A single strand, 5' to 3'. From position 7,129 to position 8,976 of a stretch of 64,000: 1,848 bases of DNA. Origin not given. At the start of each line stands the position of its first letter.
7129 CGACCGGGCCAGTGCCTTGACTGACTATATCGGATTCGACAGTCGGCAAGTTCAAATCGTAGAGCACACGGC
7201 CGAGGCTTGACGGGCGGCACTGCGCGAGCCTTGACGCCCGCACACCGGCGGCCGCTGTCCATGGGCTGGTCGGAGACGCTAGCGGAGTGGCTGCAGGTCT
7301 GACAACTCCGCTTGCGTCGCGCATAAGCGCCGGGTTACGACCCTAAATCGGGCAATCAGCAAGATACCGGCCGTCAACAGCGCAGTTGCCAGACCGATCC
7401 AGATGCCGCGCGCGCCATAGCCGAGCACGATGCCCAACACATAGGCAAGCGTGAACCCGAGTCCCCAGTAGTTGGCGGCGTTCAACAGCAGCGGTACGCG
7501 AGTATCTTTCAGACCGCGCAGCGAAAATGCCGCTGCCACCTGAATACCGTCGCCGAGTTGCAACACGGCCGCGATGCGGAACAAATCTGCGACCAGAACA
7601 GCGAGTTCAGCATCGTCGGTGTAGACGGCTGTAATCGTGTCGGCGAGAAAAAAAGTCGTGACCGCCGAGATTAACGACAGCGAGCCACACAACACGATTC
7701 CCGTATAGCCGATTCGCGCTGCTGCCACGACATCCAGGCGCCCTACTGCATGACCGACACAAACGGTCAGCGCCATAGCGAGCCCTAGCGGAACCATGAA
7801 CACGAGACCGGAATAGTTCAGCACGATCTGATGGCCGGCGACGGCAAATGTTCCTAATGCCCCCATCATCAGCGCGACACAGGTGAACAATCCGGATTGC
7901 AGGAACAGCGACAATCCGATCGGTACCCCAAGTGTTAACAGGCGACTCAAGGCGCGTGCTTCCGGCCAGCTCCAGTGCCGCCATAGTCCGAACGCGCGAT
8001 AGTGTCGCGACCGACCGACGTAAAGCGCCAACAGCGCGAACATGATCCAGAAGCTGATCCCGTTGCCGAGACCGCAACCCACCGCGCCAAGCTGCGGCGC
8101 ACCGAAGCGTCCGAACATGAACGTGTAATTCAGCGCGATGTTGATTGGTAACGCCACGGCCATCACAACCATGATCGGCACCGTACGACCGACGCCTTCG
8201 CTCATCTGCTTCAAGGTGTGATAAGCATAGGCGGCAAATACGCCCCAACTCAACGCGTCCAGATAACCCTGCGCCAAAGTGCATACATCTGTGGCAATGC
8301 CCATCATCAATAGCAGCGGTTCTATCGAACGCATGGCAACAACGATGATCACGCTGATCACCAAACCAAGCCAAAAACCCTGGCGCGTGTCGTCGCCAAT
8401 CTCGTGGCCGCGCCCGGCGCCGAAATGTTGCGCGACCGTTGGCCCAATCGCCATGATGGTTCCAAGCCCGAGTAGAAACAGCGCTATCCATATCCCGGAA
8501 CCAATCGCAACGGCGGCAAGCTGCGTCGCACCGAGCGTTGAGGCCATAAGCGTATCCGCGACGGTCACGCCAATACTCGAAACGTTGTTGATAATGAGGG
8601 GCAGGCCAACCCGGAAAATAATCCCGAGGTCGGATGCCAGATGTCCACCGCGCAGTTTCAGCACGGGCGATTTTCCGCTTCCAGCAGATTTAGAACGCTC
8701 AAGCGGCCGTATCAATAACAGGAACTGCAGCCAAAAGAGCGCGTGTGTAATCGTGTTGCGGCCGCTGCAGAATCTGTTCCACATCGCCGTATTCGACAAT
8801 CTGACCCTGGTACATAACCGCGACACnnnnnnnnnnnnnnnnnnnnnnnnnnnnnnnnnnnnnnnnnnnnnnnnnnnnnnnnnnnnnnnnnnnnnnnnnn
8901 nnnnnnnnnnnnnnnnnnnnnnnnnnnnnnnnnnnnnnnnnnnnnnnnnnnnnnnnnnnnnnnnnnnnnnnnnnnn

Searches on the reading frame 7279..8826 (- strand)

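Call 67: search_protein_families(library=pfam, proteins=[window:7279-8826:-], max_evalue=0.00001)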
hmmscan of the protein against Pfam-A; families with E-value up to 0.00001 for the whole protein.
window:7279-8826:- (515 aa): 1 family
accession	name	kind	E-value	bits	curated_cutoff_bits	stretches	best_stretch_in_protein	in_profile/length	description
PF01554.23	MatE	-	4.2e-53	179.8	24.9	2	76-235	1-161/161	MatE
